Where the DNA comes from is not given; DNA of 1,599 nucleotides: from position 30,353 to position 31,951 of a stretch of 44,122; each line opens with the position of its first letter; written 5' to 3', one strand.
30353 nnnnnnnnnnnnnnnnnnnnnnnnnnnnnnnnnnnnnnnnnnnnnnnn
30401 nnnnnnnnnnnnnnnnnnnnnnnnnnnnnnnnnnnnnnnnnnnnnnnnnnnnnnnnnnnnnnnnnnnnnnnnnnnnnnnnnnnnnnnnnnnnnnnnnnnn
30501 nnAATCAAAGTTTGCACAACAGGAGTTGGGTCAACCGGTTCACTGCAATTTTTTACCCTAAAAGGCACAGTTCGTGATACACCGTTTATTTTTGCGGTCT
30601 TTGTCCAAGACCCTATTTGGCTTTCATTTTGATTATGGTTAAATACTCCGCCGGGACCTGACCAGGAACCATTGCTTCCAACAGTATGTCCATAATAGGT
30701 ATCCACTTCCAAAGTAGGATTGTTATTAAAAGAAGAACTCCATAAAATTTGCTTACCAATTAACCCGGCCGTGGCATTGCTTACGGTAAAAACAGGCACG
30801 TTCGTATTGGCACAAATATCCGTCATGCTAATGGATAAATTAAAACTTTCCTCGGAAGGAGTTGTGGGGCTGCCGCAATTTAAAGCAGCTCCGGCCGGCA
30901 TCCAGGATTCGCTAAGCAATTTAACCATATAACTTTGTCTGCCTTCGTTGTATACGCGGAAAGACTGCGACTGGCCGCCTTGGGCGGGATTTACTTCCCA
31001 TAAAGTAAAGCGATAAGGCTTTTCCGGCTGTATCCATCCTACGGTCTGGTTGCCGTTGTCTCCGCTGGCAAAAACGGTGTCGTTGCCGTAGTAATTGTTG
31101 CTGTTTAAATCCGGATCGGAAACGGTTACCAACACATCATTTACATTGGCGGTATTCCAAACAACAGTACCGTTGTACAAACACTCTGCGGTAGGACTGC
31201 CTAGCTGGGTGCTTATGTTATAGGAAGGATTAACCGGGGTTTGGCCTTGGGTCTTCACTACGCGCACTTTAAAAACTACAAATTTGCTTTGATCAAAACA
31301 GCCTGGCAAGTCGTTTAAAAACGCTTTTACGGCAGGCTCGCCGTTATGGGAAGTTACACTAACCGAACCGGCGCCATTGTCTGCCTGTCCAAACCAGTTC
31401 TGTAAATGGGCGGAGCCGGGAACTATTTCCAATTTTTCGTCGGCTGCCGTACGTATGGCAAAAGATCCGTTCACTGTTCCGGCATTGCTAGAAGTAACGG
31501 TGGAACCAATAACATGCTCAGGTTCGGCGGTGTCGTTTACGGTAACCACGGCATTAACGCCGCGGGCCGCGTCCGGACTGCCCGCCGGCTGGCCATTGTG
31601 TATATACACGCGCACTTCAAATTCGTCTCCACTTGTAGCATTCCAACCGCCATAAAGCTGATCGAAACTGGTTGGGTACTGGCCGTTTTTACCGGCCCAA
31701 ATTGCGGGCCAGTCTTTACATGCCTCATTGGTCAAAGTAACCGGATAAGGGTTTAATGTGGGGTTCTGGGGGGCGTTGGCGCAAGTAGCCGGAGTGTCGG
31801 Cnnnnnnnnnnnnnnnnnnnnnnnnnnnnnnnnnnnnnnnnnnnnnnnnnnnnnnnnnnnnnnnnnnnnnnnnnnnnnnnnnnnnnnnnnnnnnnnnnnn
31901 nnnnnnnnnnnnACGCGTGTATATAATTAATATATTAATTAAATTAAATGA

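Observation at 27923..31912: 1329-aa surface protein with an APKTG sorting signal: likely substrate of the sortase two genes upstream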

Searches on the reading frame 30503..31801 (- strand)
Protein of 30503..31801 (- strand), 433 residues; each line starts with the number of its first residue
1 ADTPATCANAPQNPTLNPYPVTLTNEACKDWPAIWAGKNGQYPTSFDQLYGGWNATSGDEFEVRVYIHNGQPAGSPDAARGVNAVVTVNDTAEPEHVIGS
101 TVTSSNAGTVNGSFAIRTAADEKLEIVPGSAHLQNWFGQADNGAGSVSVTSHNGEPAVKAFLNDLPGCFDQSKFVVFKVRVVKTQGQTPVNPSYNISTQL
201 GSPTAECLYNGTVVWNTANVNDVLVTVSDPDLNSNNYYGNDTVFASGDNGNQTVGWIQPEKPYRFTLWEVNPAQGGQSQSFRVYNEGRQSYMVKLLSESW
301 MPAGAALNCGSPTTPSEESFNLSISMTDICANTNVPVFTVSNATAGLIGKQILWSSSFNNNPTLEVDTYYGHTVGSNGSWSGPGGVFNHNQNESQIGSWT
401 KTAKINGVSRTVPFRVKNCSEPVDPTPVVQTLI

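Call 56: predict_structure(alignment_id=A1)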
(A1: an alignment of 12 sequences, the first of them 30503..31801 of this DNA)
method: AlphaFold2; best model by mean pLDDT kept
length: 433 residues; sequences in the alignment: 12
mean_pLDDT: 81.0   pTM: 0.48
mean pLDDT of the five models: 81.0, 80.3, 79.7, 79.4, 78.0
residues with pLDDT >= 90: 144; 70-90: 217; 50-70: 45; < 50: 27
segments of 3 or more residues with pLDDT < 50: 186-189, 233-236, 310-316, 389-391, 427-430
pLDDT, mean of each block of 10 residues (from residue 1): 60 87 65 87 75 87 93 86 91 87 93 90 83 88 79 77 86 92 62 89 83 91 85 52 87 88 90 76 75 89 74 57 90 83 89 88 79 90 68 78 89 89 50 43
secondary structure, 60 per line:
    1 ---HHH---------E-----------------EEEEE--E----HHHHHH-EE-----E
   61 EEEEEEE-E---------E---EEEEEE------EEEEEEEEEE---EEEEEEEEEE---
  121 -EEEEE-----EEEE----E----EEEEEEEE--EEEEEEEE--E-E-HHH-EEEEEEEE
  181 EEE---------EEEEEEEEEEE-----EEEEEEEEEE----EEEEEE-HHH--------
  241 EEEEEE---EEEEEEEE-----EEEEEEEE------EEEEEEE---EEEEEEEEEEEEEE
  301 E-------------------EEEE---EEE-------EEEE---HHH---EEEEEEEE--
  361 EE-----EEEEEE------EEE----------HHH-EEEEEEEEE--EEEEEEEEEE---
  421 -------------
elements in order: E34-38 H46-51 E60-67 E83-88 E95-104 E108-117 E122-126 E132-135 E145-152 E155-162 E173-183 E193-203 E209-218 E223-228 E241-246 E250-257 E263-270 E277-283 E287-301 E321-324 E328-330 E338-341 E351-358 E368-373 E380-382 E397-405 E408-417

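Call 59: fold_search(model_id=the predicted structure, library=pdb)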
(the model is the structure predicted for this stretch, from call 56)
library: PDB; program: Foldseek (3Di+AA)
matches with E <= 10: 1636; with E <= 0.001: 93
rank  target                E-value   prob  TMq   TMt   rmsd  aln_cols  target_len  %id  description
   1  8q6t_I                3.1e-06  0.99  0.18  0.08  35.3       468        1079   11  Helical reconstruction of the relaxed thick filament from FIB milled left ventricular mouse myofibrils (released 2023-11-01)
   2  8k35_A                6.1e-06  0.99  0.17  0.09  44.5       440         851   11  Structure of the bacteriophage lambda tail tip complex (released 2023-11-15)
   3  4yfd_A                7.9e-06  0.97  0.16  0.14  25.3       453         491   10  Crystal structure PTP delta Ig1-Fn2 in complex with IL-1RAcP (released 2015-05-06)
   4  4y61_A                1.0e-05  0.94  0.14  0.15  34.6       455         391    9  Crystal structure of the complex between Slitrk2 LRR1 and PTP delta Ig1-Fn1 (released 2015-06-03)
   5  5k6y_A                1.1e-05  0.97  0.15  0.17  22.1       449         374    8  Sidekick-2 immunoglobulin domains 1-4, crystal form 2 (released 2016-09-28)
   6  5k70_B                1.3e-05  0.94  0.14  0.15  22.6       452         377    8  Sidekick-2 immunoglobulin domains 1-4 H18R/N22S mutant (released 2016-09-28)
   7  5k70_C                1.4e-05  0.96  0.15  0.17  22.8       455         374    8  Sidekick-2 immunoglobulin domains 1-4 H18R/N22S mutant (released 2016-09-28)
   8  8uh2_A                1.6e-05  0.96  0.17  0.12  28.9       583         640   11  Complex of C3b with the inhibitor albicin (released 2024-05-08)
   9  5k70_A                1.6e-05  0.89  0.13  0.15  23.6       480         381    7  Sidekick-2 immunoglobulin domains 1-4 H18R/N22S mutant (released 2016-09-28)
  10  7ceg_A                2.0e-05  0.91  0.14  0.15  30.6       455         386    9  Crystal structure of the complex between mouse PTP delta and neuroligin-3 (released 2021-02-24)
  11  7ptp_A                2.1e-05  0.96  0.17  0.11  26.4       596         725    8  In-situ structure of pentameric S-layer protein (released 2021-12-15)
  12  9ba5_A                2.3e-05  0.91  0.15  0.12  26.8       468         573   12  Cross-linked Contactin 2 Ig1-Ig6 (released 2024-07-17)
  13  5k6y_B                2.5e-05  0.92  0.14  0.16  21.9       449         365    8  Sidekick-2 immunoglobulin domains 1-4, crystal form 2 (released 2016-09-28)
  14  5xx0_A                2.5e-05  0.85  0.13  0.15  22.5       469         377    7  Crystal structure of the four N-terminal immunoglogulin domains of Sidekick-2 protein (released 2018-08-29)
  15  2jll                  2.8e-05  0.89  0.14  0.16  30.1       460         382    8  Crystal structure of NCAM2 IgIV-FN3II (released 2009-11-17)
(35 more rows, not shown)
